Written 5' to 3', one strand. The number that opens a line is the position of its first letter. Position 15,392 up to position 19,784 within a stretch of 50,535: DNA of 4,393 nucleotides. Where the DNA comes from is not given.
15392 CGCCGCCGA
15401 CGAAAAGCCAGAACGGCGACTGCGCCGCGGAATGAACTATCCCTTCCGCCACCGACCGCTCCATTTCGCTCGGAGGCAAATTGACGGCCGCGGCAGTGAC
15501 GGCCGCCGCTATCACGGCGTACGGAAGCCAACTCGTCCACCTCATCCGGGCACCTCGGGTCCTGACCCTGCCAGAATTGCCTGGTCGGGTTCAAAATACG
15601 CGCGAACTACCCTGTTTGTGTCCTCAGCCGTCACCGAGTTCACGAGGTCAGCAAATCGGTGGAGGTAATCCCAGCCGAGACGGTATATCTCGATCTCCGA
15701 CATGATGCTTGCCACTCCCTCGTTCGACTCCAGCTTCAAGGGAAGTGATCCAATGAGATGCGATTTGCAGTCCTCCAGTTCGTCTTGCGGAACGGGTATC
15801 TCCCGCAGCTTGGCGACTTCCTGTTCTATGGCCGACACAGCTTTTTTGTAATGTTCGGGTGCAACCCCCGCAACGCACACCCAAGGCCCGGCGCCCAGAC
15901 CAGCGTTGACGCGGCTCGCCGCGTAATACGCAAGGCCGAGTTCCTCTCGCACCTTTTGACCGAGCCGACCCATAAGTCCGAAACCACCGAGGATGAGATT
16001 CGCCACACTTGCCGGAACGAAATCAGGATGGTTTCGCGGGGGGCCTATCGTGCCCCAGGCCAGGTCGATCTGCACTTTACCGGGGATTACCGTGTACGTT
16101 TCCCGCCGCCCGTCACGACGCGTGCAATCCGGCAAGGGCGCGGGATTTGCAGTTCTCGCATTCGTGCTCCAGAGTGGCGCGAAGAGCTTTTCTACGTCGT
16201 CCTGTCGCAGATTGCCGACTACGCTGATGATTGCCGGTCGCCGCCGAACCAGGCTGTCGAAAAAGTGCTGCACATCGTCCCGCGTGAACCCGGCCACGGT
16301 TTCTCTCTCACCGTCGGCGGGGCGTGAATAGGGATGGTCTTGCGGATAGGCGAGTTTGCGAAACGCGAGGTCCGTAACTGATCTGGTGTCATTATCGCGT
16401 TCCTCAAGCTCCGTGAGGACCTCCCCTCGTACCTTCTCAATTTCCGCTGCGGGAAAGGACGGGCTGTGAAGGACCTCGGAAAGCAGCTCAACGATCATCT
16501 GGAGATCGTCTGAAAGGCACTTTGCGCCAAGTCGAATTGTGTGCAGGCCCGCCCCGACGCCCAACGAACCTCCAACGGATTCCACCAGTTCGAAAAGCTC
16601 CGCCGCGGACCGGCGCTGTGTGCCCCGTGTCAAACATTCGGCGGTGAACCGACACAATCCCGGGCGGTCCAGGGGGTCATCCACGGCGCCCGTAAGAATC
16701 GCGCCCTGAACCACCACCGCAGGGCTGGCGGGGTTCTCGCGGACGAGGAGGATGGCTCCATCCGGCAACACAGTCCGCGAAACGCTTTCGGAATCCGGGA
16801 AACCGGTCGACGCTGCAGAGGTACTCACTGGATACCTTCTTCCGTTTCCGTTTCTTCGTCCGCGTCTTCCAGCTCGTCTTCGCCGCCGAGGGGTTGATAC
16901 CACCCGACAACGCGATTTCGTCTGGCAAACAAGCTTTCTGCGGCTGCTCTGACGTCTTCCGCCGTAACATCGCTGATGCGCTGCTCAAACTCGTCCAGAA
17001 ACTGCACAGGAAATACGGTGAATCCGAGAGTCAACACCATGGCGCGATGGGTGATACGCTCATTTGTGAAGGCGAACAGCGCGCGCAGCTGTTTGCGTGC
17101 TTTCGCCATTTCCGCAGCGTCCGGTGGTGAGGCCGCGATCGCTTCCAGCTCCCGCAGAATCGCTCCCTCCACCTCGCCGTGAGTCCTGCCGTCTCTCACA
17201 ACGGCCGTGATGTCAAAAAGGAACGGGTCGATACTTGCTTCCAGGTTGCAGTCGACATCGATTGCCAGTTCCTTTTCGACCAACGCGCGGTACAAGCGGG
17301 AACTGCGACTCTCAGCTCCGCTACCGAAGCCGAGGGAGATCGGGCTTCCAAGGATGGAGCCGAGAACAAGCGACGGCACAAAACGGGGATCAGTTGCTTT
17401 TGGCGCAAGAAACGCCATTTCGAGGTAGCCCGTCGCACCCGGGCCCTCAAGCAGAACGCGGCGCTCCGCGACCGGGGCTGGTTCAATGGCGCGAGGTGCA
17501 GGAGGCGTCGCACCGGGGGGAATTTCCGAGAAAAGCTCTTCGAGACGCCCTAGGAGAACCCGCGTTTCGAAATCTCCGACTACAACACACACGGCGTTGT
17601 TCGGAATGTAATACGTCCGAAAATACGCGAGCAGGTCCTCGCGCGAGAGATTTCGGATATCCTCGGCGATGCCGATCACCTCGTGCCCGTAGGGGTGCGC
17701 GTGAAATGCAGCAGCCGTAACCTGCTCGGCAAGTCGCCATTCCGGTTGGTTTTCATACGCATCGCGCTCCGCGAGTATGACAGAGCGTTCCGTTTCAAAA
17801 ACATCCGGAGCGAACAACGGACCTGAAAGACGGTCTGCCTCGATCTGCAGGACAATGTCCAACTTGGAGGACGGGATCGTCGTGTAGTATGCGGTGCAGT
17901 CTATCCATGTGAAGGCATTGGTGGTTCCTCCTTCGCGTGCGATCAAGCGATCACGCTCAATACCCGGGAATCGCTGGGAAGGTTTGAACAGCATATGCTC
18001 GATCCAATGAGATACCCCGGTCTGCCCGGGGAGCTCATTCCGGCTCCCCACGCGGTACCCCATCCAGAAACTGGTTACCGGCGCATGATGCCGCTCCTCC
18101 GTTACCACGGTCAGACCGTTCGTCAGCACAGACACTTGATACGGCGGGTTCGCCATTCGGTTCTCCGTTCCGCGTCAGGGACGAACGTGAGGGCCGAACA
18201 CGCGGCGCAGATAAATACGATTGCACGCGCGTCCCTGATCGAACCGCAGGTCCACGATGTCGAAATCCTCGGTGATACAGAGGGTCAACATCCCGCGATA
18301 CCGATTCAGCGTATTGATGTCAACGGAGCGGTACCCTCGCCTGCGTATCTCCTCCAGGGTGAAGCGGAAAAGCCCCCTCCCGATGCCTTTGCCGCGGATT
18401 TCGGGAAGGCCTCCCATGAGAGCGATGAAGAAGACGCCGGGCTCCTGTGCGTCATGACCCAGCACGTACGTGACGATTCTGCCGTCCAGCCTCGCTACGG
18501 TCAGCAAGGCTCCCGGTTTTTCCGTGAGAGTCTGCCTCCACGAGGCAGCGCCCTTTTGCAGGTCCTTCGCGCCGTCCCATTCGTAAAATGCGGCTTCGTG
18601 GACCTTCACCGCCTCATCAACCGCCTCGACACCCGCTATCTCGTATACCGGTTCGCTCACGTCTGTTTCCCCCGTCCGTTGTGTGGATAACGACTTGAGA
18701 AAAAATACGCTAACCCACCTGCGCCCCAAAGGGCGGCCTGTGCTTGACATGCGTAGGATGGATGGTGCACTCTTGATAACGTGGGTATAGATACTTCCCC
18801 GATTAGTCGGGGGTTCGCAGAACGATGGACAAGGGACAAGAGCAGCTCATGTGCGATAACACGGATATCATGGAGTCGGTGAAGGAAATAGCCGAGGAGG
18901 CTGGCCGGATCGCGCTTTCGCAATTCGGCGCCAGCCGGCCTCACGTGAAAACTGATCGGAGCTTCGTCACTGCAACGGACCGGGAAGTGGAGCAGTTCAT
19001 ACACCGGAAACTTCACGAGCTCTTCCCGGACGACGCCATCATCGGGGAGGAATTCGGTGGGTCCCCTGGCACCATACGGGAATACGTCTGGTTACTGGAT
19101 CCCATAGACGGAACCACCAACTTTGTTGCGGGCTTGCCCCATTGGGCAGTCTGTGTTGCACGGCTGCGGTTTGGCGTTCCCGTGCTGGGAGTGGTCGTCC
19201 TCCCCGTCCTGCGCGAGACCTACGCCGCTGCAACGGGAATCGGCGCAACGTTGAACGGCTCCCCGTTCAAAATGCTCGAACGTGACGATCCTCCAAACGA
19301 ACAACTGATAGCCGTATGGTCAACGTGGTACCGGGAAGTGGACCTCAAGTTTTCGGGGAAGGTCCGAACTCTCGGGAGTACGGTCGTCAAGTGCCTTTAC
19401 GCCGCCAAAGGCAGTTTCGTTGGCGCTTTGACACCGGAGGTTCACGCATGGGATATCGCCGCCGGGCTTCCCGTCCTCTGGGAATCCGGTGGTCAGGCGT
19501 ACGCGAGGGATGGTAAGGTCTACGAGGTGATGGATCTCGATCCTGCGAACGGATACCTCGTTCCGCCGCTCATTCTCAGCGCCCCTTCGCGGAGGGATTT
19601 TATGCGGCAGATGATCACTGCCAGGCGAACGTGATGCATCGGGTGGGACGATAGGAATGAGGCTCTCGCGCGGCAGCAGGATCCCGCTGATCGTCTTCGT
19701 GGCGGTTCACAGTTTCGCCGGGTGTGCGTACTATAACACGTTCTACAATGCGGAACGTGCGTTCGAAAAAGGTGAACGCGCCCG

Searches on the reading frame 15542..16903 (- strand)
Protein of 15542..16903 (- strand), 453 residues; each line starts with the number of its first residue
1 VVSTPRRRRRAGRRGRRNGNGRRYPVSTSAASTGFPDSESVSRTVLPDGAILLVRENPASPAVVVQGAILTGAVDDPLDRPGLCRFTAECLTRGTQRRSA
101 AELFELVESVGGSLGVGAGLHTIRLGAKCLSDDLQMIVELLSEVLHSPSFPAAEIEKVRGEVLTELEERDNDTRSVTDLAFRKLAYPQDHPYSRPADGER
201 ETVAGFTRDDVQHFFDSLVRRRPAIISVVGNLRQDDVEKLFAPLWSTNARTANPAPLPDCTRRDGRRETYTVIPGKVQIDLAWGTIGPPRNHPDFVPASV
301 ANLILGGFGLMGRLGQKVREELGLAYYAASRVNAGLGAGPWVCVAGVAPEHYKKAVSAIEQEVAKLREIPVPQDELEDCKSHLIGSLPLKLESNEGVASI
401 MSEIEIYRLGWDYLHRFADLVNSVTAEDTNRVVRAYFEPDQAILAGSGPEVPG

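Call 56: search_protein_families(library=pfam, proteins=[window:15542-16903:-], max_evalue=0.00001)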
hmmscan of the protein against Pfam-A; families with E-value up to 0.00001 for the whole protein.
window:15542-16903:- (453 aa): 2 families
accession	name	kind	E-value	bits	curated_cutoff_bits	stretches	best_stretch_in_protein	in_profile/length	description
PF05193.26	Peptidase_M16_C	-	1.4e-23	84.1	23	1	206-381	2-179/181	Peptidase M16 inactive domain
PF00675.25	Peptidase_M16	-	5.9e-12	46.1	22.3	1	55-175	5-125/149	Insulinase (Peptidase family M16)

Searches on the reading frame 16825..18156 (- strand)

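Call 56: search_protein_families(library=pfam, proteins=[window:16825-18156:-], max_evalue=0.00001)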
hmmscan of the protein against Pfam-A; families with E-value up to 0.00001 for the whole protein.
window:16825-18156:- (443 aa): 2 families
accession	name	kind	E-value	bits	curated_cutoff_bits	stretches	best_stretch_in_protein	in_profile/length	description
PF05193.26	Peptidase_M16_C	-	1.6e-29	103.5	23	1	169-357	1-181/181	Peptidase M16 inactive domain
PF00675.25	Peptidase_M16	-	2.6e-25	89.5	22.3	1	17-161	2-146/149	Insulinase (Peptidase family M16)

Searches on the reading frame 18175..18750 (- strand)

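Call 56: search_protein_families(library=pfam, proteins=[window:18175-18750:-], max_evalue=0.00001)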
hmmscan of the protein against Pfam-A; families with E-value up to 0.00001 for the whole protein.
window:18175-18750:- (191 aa): 1 family
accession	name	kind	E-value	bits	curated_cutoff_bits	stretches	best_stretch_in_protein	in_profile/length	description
PF00583.31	Acetyltransf_1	-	1.3e-07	32.3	20.7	1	66-145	23-98/116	Acetyltransferase (GNAT) family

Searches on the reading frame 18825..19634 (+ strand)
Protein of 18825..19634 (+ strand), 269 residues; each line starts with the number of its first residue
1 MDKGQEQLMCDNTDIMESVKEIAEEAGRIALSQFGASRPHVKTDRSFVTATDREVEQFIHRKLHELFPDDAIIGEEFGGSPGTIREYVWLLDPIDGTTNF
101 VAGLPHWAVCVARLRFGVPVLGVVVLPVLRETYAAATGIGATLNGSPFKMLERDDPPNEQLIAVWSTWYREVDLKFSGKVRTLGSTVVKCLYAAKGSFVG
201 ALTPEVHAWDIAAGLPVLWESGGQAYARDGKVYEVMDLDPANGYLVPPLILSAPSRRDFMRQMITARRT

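Call 56: search_protein_families(library=pfam, proteins=[window:18825-19634:+], max_evalue=0.00001)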
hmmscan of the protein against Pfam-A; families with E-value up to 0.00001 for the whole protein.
window:18825-19634:+ (269 aa): 1 family
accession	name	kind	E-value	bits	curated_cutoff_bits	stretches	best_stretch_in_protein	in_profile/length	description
PF00459.30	Inositol_P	-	2.5e-44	152.2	27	1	17-237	7-242/271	Inositol monophosphatase family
